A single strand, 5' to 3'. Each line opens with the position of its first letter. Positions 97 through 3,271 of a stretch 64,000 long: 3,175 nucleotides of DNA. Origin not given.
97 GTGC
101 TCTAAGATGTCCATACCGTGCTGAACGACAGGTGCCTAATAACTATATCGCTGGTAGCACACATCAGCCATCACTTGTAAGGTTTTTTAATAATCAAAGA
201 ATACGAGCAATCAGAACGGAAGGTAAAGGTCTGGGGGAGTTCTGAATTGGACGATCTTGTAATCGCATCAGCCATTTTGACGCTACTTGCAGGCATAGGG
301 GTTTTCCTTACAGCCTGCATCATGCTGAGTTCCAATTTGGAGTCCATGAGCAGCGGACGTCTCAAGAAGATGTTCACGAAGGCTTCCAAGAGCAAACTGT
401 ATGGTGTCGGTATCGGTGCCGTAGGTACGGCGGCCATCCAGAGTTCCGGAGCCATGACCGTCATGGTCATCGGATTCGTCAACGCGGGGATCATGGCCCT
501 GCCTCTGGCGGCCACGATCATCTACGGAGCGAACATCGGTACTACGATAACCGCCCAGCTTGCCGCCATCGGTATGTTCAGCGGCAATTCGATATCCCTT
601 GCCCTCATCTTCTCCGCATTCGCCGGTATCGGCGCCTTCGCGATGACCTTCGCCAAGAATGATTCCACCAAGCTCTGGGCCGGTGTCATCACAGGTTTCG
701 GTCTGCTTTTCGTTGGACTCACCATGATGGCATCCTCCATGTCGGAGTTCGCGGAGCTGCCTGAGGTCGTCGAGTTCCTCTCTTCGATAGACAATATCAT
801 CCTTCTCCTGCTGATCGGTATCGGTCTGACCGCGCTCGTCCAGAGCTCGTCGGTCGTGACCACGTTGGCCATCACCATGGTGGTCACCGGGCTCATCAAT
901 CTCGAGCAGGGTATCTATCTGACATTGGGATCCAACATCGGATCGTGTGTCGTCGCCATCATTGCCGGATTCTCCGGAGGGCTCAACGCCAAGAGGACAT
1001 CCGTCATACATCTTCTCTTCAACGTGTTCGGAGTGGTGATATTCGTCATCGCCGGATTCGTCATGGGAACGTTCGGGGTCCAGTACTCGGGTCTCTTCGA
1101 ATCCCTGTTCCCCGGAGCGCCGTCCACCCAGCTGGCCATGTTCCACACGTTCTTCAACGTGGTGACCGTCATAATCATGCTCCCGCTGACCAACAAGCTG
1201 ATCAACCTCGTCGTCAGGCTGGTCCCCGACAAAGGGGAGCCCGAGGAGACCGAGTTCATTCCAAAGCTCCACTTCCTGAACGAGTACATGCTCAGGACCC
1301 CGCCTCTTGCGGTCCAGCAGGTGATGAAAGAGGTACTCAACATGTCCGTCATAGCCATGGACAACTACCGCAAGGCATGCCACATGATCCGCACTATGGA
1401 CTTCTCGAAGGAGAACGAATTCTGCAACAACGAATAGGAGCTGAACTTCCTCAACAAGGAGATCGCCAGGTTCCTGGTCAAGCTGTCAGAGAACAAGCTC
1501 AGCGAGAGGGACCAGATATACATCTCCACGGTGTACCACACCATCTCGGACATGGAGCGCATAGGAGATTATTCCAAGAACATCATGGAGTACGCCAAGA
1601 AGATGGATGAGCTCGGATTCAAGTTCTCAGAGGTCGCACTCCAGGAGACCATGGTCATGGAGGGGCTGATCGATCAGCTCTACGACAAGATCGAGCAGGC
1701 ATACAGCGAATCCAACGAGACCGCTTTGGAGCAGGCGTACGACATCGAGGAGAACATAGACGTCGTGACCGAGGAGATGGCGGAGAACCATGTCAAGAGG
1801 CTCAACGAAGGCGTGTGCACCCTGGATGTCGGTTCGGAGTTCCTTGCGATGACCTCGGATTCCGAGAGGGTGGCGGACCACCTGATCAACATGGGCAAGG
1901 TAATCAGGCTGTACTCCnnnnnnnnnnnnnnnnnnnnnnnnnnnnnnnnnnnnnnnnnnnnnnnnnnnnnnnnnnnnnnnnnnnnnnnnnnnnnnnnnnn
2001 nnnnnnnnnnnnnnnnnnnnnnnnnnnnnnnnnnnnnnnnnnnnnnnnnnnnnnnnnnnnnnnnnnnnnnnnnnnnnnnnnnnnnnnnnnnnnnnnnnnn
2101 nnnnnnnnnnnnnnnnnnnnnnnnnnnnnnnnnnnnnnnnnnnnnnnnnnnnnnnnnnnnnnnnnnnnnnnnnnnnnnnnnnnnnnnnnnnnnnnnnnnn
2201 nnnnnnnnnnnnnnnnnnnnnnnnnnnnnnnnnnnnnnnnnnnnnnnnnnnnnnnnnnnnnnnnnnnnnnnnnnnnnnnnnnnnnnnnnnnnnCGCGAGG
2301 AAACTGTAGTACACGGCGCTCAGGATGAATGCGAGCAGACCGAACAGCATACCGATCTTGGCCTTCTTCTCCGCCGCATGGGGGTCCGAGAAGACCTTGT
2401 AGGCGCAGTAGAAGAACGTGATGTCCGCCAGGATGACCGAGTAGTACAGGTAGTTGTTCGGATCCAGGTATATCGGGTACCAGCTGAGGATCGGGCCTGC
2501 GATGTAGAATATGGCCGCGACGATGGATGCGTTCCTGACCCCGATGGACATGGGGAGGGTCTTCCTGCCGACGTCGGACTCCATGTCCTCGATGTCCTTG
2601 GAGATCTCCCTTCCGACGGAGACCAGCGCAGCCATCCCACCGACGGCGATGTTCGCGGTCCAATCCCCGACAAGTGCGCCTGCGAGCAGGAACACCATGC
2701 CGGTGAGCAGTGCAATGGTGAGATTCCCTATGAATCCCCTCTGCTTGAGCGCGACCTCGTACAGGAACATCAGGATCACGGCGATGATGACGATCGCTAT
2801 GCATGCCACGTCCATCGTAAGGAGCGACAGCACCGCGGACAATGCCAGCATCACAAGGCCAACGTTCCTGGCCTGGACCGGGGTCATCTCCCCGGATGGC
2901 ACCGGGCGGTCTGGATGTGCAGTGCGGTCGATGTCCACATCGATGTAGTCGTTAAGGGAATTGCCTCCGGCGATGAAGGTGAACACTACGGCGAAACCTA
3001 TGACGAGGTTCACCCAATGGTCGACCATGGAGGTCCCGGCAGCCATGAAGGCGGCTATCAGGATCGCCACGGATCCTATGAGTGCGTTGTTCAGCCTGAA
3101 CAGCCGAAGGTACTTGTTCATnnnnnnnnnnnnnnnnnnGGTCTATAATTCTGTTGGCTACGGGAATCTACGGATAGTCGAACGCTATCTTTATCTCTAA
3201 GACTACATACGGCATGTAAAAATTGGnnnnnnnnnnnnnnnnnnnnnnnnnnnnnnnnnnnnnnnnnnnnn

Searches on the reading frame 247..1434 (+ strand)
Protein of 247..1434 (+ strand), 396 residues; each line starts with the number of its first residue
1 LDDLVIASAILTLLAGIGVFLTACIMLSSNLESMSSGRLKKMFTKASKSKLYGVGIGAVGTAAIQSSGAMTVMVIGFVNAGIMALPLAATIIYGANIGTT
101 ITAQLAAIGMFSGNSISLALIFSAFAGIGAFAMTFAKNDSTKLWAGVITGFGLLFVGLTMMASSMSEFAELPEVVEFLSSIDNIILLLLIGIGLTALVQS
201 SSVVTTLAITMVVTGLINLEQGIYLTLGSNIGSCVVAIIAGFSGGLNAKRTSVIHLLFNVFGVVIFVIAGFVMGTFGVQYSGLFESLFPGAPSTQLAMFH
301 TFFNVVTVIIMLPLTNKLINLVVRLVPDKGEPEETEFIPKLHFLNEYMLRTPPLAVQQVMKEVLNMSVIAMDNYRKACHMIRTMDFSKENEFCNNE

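Call 9: search_protein_families(library=ncbifam, proteins=[window:247-1434:+], max_evalue=0.01)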
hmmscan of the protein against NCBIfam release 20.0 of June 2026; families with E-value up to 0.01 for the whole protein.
window:247-1434:+ (396 aa): 3 families
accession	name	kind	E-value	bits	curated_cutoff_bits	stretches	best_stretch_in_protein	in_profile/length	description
TIGR00704.1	NaPi_cotrn_rel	hypoth_equivalog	1.8e-55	188.7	210.1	1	10-329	4-308/308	Na/Pi-cotransporter II-related protein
NF037997.1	Na_Pi_symport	subfamily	1.4e-48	165.9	50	1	17-322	5-294/294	Na/Pi symporter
TIGR01013.1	2a58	subfamily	9.1e-22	77.6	306.15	2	187-327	273-415/456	sodium-dependent inorganic phosphate transporter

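Call 22: find_encoding_contigs(protein=window:247-1434:+, flank=10000, max_places=6)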
Protein seq(396 aa) (396 aa): 3 contigs read that carry it; 1 place shown.
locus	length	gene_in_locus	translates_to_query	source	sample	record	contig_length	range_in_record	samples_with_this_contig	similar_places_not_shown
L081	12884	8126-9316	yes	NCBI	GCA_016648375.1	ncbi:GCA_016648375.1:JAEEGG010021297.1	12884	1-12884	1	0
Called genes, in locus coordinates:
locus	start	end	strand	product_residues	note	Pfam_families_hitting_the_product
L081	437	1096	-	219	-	PF02811:PHP, PF13263:PHP_C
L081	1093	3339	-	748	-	PF00133:tRNA-synt_1, PF01406:tRNA-synt_1e (faint), PF09334:tRNA-synt_1g, PF08264:Anticodon_1 (weak), PF19303:Anticodon_3, PF01588:tRNA_bind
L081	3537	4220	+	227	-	PF24367:DUF7523, PF13840:ACT_7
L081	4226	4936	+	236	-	PF01479:S4, PF00849:PseudoU_synth_2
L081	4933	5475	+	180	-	PF00583:Acetyltransf_1, PF13508:Acetyltransf_7 (weak)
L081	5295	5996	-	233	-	PF13302:Acetyltransf_3, PF00583:Acetyltransf_1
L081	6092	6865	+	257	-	PF09588:YqaJ (weak)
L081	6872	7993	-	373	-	PF03600:CitMHS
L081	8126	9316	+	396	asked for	PF02690:Na_Pi_cotrans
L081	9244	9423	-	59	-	-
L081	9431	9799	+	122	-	PF01895:PhoU (weak)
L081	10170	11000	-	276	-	PF01040:UbiA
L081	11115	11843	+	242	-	-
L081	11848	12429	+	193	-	PF01712:dNK (faint), PF02223:Thymidylate_kin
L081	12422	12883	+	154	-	?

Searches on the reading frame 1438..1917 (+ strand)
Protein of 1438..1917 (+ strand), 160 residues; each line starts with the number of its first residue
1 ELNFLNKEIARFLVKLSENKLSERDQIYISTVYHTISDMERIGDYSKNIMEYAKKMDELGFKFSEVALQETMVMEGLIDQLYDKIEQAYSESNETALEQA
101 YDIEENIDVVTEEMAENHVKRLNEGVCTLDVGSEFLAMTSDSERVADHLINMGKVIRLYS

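Call 9: search_protein_families(library=ncbifam, proteins=[window:1438-1917:+], max_evalue=0.01)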
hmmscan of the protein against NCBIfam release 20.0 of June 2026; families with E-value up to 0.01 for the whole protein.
window:1438-1917:+ (160 aa): 2 families
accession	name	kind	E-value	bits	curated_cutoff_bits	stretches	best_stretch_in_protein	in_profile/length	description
TIGR02135.1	phoU_full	equivalog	2.1e-14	53.6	130.25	1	28-155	77-202/212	phosphate signaling complex protein PhoU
NF008332.0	PRK11115.1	equivalog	0.0037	16.8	342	1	25-149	85-206/239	phosphate signaling complex protein PhoU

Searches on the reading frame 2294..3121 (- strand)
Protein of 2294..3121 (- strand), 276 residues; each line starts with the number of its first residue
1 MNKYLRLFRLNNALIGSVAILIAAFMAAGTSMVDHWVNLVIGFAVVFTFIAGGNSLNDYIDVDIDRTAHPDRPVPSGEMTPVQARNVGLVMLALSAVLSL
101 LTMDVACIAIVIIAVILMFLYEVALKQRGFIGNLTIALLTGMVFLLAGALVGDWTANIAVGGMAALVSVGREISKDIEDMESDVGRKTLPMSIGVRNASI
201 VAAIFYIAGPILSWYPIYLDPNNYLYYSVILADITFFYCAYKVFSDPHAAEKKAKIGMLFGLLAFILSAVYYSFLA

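Call 26: search_protein_families(library=pfam, proteins=[window:2294-3121:-], max_evalue=0.0001)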
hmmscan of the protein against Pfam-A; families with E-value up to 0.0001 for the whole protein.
window:2294-3121:- (276 aa): 1 family
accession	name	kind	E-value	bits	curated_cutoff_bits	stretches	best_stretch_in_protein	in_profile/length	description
PF01040.23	UbiA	-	4.7e-38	131.3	34.2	1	21-258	4-245/250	UbiA prenyltransferase family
